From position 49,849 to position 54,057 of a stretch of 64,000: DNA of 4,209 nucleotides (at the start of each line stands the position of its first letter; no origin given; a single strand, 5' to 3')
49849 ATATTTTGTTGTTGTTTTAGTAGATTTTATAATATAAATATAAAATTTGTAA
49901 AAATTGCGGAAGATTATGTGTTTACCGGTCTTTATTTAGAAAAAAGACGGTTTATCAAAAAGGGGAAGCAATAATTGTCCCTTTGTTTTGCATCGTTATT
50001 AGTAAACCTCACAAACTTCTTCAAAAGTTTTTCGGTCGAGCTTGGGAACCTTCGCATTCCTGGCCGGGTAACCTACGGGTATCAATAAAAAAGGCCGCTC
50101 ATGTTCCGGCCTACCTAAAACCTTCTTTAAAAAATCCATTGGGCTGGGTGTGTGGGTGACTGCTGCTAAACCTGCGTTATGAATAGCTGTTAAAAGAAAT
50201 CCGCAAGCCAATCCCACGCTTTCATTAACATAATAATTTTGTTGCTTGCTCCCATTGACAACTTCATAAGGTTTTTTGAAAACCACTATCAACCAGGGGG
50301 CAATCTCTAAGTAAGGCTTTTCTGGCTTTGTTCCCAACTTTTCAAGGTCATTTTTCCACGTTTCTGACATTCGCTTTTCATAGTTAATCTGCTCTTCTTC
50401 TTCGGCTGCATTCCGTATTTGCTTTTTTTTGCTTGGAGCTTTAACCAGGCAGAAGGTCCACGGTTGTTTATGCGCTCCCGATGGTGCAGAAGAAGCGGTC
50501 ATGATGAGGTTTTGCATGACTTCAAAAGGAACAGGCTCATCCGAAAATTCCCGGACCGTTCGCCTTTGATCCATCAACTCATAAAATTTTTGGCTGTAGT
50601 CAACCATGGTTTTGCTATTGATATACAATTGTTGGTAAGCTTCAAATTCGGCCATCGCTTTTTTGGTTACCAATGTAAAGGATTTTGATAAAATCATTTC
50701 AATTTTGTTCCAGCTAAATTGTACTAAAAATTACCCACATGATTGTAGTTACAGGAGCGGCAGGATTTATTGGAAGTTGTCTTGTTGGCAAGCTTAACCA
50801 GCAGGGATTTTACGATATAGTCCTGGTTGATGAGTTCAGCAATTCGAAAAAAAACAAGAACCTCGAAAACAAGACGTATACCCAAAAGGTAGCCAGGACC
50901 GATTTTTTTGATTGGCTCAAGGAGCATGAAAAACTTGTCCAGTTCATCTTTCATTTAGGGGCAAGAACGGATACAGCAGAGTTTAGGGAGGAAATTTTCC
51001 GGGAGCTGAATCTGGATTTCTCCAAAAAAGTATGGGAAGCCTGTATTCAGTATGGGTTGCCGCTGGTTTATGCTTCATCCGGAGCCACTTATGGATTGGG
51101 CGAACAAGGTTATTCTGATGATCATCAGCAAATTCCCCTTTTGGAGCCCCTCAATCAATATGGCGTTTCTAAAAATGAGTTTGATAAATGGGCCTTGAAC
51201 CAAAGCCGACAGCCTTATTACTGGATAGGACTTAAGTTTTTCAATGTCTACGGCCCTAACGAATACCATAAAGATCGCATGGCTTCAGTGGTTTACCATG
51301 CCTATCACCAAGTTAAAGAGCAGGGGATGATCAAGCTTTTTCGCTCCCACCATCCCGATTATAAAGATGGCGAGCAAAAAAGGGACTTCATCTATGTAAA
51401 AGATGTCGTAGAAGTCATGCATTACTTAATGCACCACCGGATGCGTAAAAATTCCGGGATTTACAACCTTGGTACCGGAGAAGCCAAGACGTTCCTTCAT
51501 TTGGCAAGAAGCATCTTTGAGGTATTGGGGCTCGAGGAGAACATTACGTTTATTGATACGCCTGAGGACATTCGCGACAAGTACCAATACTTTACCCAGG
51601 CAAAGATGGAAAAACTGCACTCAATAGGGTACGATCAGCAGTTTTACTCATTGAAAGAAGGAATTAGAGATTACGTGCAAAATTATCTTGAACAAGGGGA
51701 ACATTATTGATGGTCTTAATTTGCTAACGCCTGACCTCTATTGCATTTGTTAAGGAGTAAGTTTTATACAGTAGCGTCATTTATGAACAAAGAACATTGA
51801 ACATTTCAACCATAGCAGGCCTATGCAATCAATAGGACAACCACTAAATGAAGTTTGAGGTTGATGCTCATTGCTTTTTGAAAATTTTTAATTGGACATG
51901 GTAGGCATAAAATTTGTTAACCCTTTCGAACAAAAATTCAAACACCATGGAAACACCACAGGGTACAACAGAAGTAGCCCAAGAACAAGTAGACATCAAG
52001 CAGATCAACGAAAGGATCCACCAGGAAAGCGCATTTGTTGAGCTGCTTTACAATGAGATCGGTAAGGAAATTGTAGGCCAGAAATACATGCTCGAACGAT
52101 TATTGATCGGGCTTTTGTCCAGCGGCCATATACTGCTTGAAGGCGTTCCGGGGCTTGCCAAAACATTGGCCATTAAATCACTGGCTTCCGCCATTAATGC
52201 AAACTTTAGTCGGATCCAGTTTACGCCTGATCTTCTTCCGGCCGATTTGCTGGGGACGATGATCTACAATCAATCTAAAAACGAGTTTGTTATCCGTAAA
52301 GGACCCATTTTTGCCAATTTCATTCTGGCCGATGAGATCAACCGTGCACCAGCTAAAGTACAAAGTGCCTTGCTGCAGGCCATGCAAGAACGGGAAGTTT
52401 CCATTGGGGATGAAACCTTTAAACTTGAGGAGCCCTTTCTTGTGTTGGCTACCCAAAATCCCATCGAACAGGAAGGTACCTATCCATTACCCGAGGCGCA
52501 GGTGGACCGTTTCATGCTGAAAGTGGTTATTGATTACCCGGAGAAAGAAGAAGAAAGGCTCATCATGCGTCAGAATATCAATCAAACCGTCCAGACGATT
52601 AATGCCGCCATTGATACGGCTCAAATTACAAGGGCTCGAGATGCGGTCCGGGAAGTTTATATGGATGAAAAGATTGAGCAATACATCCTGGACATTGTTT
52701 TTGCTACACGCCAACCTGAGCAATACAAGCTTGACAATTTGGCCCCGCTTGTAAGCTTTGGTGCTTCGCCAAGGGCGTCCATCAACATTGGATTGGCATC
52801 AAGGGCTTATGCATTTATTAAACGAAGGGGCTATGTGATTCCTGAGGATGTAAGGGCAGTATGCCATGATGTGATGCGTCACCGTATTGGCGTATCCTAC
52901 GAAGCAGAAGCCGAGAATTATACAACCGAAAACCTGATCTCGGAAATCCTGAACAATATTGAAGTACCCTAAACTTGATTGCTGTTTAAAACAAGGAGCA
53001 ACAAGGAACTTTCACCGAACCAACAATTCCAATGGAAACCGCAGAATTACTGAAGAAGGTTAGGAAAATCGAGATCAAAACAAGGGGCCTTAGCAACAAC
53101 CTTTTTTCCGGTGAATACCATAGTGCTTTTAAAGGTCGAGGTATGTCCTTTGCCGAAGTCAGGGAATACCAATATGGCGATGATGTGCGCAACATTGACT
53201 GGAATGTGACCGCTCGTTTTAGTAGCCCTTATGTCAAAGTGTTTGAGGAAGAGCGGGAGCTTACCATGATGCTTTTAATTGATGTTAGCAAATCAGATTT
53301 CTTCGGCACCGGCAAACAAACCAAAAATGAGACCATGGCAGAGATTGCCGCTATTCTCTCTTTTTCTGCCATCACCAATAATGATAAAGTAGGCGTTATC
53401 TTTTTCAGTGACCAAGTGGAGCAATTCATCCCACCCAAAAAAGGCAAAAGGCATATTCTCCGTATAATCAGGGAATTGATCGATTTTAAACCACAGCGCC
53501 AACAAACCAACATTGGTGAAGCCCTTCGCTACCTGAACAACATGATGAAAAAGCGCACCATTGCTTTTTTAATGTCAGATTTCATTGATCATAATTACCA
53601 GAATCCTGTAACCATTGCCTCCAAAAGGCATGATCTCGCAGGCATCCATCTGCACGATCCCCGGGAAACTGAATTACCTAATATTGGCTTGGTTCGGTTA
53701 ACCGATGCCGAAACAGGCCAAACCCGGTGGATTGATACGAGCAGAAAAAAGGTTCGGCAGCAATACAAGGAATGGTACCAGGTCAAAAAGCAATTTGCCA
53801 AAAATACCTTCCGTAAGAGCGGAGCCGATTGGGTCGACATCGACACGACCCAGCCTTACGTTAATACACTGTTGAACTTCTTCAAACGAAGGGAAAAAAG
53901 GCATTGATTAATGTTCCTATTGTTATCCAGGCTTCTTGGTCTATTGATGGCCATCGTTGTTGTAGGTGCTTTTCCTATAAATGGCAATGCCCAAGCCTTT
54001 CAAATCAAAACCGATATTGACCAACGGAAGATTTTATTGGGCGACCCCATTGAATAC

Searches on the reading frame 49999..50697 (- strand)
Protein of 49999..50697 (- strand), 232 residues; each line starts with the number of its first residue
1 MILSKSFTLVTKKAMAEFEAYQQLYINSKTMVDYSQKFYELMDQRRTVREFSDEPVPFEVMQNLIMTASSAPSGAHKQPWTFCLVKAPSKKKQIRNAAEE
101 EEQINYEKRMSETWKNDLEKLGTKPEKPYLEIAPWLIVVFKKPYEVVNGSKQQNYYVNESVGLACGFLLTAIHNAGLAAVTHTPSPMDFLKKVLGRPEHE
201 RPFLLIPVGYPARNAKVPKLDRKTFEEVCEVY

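Call 24: search_protein_families(library=pfam, proteins=[window:49999-50697:-], max_evalue=0.001)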
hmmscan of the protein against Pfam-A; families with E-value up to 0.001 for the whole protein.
window:49999-50697:- (232 aa): 2 families
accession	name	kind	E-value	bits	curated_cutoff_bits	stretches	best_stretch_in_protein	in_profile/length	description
PF00881.29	Nitroreductase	-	1.8e-21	77.5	23.5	1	44-210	3-167/167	Nitroreductase family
PF14512.11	TM1586_NiRdase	-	1.2e-06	28.8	27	0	38-64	2-28/215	Putative TM nitroreductase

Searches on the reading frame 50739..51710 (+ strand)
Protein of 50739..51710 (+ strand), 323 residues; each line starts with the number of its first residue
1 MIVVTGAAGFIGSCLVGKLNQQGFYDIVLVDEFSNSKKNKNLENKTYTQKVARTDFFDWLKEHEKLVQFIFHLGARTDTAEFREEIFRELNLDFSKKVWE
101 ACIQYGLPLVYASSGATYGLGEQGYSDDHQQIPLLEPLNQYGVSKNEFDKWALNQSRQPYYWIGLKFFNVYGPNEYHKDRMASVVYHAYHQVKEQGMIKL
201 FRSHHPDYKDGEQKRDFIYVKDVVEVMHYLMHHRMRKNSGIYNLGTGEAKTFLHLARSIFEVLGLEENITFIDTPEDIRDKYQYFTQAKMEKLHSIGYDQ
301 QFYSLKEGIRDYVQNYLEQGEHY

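Call 24: search_protein_families(library=pfam, proteins=[window:50739-51710:+], max_evalue=0.001)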
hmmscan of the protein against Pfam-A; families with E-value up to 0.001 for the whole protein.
window:50739-51710:+ (323 aa): 6 families
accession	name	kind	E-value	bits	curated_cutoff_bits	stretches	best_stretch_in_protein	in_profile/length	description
PF01370.27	Epimerase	-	4.3e-41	141.3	20.9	1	2-245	1-240/240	NAD dependent epimerase/dehydratase family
PF16363.11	GDP_Man_Dehyd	-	3.8e-16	59.9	27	1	4-266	2-269/332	GDP-mannose 4,6 dehydratase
PF04321.23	RmlD_sub_bind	-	1.7e-13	50.8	27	1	2-272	3-241/287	RmlD substrate binding domain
PF01073.25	3Beta_HSD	-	3.1e-10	40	22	1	3-238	1-235/280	3-beta hydroxysteroid dehydrogenase/isomerase family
PF07993.18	NAD_binding_4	-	0.00013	21.7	20.1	0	4-23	1-20/258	Male sterility protein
PF02719.21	Polysacc_synt_2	-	0.00024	20.8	20.2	0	2-51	1-52/293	Polysaccharide biosynthesis protein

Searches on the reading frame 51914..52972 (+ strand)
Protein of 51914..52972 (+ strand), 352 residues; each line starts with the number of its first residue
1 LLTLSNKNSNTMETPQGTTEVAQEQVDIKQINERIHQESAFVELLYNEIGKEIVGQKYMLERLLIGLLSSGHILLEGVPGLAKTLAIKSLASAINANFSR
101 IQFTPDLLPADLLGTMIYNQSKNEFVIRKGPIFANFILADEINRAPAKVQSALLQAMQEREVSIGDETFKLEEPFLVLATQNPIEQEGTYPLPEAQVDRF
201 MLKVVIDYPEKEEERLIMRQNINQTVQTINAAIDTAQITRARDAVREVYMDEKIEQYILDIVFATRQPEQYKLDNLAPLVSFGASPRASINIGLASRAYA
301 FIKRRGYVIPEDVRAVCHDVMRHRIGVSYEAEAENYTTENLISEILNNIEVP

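Call 24: search_protein_families(library=pfam, proteins=[window:51914-52972:+], max_evalue=0.001)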
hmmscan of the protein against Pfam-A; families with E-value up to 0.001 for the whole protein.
window:51914-52972:+ (352 aa): 7 families
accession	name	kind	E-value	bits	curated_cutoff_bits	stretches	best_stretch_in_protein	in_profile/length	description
PF07726.17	AAA_3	-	3e-65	218.4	27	1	72-202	1-131/131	ATPase family associated with various cellular activities (AAA)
PF17863.7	AAA_lid_2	-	8.3e-18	64.3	22.7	1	278-345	7-74/74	AAA lid domain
PF07728.20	AAA_5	-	7.5e-16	58.8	22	1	72-200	1-139/139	AAA domain (dynein-related subfamily)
PF20030.5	bpMoxR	-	5.4e-14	52.2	27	1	46-238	7-200/205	MoxR domain in the MoxR-vWA-beta-propeller ternary systems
PF00004.35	AAA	-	8.9e-05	23.4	21.2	1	73-184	1-111/131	ATPase family associated with various cellular activities (AAA)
PF00493.29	MCM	-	0.0001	21.9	23.3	1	69-185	56-175/224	MCM P-loop domain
PF05496.18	RuvB_N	-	0.00014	22.1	27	0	71-164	34-115/159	Holliday junction DNA helicase RuvB P-loop domain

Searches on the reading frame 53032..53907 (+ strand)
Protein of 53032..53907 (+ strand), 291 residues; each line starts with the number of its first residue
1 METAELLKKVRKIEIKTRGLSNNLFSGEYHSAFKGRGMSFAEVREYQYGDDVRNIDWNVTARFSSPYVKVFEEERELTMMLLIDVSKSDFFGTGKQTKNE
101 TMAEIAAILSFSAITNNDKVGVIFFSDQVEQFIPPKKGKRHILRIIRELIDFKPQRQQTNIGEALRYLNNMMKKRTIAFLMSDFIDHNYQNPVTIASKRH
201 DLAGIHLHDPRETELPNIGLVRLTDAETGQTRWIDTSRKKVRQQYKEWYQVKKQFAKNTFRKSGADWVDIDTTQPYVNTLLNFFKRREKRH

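Call 24: search_protein_families(library=pfam, proteins=[window:53032-53907:+], max_evalue=0.001)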
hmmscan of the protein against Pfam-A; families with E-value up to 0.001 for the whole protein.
window:53032-53907:+ (291 aa): 3 families
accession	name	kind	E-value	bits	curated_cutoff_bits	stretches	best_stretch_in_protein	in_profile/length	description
PF01882.25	DUF58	-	1.4e-80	270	23.4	1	42-252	1-213/216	Protein of unknown function DUF58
PF13519.12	VWA_2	-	9.2e-19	68.5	27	1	79-184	1-106/107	von Willebrand factor type A domain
PF00092.34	VWA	-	7.6e-05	23.4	23.8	1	80-174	3-94/174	von Willebrand factor type A domain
